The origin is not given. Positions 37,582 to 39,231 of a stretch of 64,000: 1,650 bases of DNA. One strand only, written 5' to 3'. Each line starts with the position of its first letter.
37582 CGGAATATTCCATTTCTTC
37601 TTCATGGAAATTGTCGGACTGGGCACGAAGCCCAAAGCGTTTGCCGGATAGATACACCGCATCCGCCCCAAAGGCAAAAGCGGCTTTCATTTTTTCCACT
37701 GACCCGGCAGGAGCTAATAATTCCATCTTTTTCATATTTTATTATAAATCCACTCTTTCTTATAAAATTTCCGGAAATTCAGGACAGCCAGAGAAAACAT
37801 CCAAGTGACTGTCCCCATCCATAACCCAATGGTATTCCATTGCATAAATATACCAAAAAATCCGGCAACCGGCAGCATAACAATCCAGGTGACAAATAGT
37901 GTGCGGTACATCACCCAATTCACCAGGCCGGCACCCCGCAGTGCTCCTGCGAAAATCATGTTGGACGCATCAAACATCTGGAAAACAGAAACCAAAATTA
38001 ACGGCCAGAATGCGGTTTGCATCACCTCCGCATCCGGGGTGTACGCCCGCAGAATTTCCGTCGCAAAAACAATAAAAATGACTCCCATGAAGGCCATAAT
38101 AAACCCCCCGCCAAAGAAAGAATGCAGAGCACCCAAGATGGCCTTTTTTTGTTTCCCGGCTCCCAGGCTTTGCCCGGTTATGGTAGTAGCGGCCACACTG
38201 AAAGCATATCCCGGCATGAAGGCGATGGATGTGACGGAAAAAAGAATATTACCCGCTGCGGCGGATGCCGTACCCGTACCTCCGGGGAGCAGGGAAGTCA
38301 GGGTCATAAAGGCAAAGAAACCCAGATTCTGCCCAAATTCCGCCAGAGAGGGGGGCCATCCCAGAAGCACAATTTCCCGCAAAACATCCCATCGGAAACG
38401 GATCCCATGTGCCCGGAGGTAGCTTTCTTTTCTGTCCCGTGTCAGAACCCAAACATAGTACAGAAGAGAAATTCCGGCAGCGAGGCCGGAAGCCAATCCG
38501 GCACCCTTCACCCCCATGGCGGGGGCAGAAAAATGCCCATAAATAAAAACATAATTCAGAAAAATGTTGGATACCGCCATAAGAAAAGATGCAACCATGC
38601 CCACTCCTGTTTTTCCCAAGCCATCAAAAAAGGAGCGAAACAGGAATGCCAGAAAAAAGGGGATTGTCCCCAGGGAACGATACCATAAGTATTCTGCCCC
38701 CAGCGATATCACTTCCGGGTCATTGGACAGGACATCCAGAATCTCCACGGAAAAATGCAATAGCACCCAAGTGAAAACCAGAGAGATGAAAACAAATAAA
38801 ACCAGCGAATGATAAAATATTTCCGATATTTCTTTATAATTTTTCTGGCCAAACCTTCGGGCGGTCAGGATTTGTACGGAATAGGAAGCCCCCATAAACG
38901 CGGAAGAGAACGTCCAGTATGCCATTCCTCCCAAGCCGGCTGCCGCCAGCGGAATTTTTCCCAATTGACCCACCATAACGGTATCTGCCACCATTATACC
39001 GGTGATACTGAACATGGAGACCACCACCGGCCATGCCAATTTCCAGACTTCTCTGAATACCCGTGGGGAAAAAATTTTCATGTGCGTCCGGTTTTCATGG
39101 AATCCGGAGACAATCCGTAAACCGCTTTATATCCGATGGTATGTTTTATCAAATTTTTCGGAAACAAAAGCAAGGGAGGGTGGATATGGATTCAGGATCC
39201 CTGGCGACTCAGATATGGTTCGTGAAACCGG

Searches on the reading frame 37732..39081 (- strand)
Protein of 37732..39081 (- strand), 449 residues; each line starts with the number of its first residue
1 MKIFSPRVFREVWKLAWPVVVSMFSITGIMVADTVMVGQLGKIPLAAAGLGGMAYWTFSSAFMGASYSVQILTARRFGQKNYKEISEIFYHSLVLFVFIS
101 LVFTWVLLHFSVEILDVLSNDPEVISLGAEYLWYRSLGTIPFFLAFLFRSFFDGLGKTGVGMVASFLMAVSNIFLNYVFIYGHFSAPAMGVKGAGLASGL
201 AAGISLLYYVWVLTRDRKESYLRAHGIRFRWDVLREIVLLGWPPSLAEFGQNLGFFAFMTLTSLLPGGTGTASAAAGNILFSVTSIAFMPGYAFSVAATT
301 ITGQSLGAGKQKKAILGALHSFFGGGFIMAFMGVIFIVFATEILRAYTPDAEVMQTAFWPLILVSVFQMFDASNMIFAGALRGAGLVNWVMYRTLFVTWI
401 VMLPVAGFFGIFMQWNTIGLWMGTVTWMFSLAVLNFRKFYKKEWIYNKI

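Call 53: search_protein_families(library=pfam, proteins=[window:37732-39081:-], max_evalue=0.00001)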
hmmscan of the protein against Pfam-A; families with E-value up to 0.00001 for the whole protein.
window:37732-39081:- (449 aa): 1 family
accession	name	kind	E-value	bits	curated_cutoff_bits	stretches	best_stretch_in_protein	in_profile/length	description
PF01554.23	MatE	-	1.5e-51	174.7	24.9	2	18-178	1-161/161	MatE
